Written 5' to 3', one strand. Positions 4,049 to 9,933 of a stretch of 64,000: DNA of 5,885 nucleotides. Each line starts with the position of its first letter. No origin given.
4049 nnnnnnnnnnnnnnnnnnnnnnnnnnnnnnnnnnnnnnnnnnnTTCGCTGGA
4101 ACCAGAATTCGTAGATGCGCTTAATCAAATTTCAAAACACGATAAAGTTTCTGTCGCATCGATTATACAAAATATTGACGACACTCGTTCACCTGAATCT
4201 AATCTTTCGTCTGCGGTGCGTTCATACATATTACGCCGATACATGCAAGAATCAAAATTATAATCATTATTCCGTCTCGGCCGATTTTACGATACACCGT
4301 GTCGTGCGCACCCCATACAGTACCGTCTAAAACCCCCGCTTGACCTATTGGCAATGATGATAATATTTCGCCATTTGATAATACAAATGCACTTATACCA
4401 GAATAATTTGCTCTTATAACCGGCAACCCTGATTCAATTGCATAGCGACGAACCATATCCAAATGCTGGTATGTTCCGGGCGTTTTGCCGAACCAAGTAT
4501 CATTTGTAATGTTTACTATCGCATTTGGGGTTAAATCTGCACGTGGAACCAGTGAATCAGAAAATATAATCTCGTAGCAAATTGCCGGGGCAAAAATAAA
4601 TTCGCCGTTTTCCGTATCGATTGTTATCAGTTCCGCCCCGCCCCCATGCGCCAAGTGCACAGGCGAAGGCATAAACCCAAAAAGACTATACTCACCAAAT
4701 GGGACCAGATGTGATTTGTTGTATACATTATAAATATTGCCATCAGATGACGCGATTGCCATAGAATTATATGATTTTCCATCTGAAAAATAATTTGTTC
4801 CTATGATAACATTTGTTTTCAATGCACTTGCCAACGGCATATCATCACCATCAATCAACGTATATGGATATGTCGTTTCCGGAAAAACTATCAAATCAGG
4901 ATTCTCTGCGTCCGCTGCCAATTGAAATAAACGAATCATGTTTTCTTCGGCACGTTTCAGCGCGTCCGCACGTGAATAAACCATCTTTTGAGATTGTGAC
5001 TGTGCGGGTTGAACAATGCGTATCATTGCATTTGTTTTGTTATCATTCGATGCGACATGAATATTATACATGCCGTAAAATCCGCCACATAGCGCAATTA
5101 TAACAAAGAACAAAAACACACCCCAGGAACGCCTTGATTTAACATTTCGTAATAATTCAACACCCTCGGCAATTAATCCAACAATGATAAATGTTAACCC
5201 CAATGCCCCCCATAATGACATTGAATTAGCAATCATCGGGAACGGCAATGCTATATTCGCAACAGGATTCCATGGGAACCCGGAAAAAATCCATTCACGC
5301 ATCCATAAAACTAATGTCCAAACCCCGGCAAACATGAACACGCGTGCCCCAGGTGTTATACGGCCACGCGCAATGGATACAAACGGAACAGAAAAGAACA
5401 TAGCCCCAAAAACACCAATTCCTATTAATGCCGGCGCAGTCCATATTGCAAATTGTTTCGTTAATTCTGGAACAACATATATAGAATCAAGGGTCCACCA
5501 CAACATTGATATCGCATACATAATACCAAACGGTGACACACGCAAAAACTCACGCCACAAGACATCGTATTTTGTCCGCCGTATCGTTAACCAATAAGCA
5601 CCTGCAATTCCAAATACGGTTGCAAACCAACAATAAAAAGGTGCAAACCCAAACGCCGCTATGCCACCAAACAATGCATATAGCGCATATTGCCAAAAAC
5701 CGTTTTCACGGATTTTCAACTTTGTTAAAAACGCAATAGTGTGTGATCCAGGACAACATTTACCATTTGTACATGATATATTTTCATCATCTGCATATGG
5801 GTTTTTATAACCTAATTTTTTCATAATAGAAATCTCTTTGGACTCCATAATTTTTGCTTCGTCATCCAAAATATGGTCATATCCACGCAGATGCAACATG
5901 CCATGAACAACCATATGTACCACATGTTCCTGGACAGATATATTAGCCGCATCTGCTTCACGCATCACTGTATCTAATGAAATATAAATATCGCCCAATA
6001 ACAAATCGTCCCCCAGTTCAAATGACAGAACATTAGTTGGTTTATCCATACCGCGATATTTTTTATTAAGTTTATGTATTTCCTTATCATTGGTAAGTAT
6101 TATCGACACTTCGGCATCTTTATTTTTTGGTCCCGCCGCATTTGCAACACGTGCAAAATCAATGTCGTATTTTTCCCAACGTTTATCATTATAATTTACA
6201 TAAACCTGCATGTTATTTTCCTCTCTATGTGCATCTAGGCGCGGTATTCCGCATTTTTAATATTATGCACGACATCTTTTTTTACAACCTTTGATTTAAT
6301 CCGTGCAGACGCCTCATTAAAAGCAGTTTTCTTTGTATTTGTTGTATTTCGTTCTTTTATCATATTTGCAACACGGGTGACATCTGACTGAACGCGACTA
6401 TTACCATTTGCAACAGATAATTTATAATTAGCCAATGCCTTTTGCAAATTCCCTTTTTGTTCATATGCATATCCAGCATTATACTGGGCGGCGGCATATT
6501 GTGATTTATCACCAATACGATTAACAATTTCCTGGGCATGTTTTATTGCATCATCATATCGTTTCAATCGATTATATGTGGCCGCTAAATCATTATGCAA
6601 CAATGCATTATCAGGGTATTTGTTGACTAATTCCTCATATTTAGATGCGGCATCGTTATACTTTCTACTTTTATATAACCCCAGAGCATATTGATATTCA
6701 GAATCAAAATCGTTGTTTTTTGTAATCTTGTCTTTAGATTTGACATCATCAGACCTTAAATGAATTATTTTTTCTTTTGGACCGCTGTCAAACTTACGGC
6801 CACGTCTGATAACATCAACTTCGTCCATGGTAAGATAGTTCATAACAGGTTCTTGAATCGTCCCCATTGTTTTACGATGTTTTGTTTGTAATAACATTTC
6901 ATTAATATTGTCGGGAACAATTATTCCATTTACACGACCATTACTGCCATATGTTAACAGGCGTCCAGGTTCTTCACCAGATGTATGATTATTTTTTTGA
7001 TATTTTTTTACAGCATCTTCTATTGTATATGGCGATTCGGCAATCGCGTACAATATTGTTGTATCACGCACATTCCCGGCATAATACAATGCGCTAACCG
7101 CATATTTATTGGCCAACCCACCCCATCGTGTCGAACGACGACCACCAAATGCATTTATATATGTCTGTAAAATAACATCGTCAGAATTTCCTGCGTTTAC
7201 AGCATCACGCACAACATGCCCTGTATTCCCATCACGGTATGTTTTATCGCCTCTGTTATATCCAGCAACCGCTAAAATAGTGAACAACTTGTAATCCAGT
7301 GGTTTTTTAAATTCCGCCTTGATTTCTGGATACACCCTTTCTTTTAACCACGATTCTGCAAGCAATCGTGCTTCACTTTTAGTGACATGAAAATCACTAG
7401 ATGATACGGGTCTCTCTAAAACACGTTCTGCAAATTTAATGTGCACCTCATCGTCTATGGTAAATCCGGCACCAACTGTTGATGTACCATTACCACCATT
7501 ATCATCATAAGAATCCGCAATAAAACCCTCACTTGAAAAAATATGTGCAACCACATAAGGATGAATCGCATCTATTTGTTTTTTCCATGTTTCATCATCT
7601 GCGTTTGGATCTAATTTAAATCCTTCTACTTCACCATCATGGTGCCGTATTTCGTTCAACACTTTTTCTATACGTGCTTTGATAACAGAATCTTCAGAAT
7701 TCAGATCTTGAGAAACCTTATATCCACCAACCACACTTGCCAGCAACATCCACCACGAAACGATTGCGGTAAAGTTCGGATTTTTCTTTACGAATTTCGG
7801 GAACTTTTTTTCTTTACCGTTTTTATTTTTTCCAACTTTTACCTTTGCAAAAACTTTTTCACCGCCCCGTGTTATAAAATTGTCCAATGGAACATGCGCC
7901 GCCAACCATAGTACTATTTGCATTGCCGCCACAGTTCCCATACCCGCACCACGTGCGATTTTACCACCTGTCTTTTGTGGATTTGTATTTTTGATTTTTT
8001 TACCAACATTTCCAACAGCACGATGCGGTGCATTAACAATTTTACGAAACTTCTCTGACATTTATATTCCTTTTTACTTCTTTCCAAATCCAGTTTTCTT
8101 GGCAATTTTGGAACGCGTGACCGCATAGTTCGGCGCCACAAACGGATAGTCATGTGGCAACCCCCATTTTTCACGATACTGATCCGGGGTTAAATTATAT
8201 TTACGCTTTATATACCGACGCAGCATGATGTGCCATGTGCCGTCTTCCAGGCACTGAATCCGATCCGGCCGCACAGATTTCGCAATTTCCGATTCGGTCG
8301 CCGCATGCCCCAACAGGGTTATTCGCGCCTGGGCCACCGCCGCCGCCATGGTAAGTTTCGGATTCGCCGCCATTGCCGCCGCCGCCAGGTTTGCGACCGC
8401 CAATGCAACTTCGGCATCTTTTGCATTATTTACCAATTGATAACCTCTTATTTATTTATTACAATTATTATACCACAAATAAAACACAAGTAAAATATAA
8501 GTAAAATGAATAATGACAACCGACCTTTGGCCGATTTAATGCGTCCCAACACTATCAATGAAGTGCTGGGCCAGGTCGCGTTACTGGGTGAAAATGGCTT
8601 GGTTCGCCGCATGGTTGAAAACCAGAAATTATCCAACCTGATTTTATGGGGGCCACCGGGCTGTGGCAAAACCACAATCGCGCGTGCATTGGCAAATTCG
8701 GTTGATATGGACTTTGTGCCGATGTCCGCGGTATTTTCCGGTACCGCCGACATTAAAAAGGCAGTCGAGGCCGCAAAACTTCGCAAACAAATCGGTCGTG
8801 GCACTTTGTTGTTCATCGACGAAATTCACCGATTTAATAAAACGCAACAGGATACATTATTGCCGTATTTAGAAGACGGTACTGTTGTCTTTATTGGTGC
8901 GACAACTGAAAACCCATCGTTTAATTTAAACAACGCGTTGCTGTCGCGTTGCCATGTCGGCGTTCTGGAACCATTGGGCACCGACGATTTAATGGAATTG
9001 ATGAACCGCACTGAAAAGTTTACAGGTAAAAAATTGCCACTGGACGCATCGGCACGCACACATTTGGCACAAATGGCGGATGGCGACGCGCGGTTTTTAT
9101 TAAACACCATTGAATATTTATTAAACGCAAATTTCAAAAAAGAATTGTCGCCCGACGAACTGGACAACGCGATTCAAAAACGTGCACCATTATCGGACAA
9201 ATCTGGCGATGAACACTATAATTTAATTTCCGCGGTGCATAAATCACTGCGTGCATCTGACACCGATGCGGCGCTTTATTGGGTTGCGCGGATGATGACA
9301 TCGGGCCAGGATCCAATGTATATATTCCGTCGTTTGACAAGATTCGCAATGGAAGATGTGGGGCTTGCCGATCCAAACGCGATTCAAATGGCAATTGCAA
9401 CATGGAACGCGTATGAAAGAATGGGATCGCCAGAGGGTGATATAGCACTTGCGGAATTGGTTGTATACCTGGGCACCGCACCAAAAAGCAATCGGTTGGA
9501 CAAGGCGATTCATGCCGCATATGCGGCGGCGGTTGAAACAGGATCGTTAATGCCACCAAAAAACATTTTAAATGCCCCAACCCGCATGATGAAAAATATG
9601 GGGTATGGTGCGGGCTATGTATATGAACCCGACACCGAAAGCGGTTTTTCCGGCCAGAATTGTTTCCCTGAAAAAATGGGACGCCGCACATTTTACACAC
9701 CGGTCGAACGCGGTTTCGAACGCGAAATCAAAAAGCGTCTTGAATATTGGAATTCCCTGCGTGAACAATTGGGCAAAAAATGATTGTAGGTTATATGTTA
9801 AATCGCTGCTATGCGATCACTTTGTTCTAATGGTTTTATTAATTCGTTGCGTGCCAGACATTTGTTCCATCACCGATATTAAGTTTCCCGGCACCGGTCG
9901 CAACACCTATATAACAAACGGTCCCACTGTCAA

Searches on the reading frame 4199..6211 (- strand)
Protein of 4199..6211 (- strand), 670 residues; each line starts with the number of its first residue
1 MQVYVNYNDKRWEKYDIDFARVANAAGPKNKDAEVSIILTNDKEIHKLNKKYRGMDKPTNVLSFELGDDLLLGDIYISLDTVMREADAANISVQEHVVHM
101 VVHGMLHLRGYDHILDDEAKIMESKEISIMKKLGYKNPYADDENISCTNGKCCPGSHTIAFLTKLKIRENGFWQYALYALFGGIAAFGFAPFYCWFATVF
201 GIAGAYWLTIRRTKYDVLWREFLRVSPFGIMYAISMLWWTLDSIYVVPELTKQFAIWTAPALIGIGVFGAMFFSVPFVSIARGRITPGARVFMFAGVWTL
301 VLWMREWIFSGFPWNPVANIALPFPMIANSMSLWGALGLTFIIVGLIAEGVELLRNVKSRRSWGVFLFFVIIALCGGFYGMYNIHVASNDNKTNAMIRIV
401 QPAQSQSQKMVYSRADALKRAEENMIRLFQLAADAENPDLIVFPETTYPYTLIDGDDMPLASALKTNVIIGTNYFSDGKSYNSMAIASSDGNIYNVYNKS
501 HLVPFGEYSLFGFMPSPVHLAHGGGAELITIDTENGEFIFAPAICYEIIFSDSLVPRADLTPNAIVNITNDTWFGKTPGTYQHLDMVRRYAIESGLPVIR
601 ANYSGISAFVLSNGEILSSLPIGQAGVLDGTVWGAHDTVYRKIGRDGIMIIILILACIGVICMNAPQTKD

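Call 76: search_protein_families(library=pfam, proteins=[window:4199-6211:-], max_evalue=0.00001)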
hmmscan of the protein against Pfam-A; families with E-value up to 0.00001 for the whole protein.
window:4199-6211:- (670 aa): 3 families
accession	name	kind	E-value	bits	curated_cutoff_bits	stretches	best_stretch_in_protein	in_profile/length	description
PF02130.23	YbeY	-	3.4e-35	121.1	25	1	29-133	24-129/129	Endoribonuclease YbeY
PF00795.27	CN_hydrolase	-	1.3e-22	80.9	23.2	1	426-631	22-245/256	Carbon-nitrogen hydrolase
PF20154.4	LNT_N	-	1.3e-16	61.6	27.1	1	182-344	2-154/159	Apolipoprotein N-acyltransferase N-terminal domain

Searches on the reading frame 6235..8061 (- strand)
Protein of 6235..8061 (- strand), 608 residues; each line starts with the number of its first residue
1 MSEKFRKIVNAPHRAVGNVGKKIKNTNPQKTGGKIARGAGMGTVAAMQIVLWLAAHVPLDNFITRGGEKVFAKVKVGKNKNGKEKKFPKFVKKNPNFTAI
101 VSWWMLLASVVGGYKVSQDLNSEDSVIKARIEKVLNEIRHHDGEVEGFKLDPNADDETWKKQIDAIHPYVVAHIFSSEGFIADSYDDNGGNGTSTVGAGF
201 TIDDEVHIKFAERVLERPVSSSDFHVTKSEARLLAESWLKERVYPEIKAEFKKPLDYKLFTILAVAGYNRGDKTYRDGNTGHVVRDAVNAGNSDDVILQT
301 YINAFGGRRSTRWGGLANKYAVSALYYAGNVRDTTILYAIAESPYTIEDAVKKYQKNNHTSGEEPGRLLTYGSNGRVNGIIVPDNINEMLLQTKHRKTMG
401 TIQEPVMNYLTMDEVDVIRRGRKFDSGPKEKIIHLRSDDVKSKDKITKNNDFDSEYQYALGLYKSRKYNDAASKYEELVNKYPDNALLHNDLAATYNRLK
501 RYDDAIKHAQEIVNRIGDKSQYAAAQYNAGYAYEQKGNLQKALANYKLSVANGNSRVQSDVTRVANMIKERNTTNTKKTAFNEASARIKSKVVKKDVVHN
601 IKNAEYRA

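Call 76: search_protein_families(library=pfam, proteins=[window:6235-8061:-], max_evalue=0.00001)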
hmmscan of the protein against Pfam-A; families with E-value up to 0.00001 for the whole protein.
window:6235-8061:- (608 aa): 4 families
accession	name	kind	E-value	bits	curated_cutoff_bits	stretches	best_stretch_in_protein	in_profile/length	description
PF13432.12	TPR_16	-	4.8e-10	40.1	32.7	1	459-515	4-59/65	Tetratricopeptide repeat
PF13424.12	TPR_12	-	1.5e-08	35.2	30.1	1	487-550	5-72/77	Tetratricopeptide repeat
PF07719.23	TPR_2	-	6.9e-07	29.4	27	0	523-548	1-26/34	Tetratricopeptide repeat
PF14559.12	TPR_19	-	1.2e-06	29.2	25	1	463-526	2-65/68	Tetratricopeptide repeat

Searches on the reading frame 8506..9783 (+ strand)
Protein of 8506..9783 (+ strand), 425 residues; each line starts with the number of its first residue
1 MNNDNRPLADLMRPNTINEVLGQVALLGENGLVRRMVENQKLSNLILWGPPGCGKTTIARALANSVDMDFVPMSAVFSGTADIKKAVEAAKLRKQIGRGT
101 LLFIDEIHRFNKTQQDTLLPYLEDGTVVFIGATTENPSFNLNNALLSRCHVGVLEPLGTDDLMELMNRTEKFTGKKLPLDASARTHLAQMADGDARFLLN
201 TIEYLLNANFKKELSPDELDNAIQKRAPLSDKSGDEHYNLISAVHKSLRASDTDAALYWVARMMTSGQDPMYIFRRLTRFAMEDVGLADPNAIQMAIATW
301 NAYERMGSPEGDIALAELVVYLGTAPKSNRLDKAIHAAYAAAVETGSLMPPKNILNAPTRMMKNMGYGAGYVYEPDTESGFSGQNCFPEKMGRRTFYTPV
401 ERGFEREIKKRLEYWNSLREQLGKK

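Call 76: search_protein_families(library=pfam, proteins=[window:8506-9783:+], max_evalue=0.00001)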
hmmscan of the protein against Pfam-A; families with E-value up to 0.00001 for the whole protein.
window:8506-9783:+ (425 aa): 11 families
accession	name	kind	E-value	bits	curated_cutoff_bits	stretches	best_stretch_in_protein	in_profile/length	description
PF12002.13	MgsA_C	-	2.9e-60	203.4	27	1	251-415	2-166/167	MgsA AAA+ ATPase C terminal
PF16193.11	AAA_assoc_2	-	2.7e-22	79.3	34.3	1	175-249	3-81/81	AAA C-terminal domain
PF00004.35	AAA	-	3.9e-18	66.6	21.2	1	45-151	1-125/131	ATPase family associated with various cellular activities (AAA)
PF05496.18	RuvB_N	-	3.9e-15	56.4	27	1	12-133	1-120/159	Holliday junction DNA helicase RuvB P-loop domain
PF07728.20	AAA_5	-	9.5e-10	39.1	22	1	44-132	1-100/139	AAA domain (dynein-related subfamily)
PF00158.32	Sigma54_activat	-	1.5e-06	28.4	20.2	0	95-136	90-131/168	Sigma-54 interaction domain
PF13191.12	AAA_16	-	3.6e-06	28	32.6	0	33-69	16-51/167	AAA ATPase domain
PF01078.27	Mg_chelatase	-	5.1e-06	26.5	20.3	0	44-63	24-43/207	Magnesium chelatase, subunit ChlI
PF13401.12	AAA_22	-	5.4e-06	27.2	27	0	44-74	7-40/130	AAA domain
PF14532.12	Sigma54_activ_2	-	5.6e-06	27.1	25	0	40-125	19-96/138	Sigma-54 interaction domain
PF06068.19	TIP49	-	6.3e-06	26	23.8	0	18-97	24-108/347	TIP49 P-loop domain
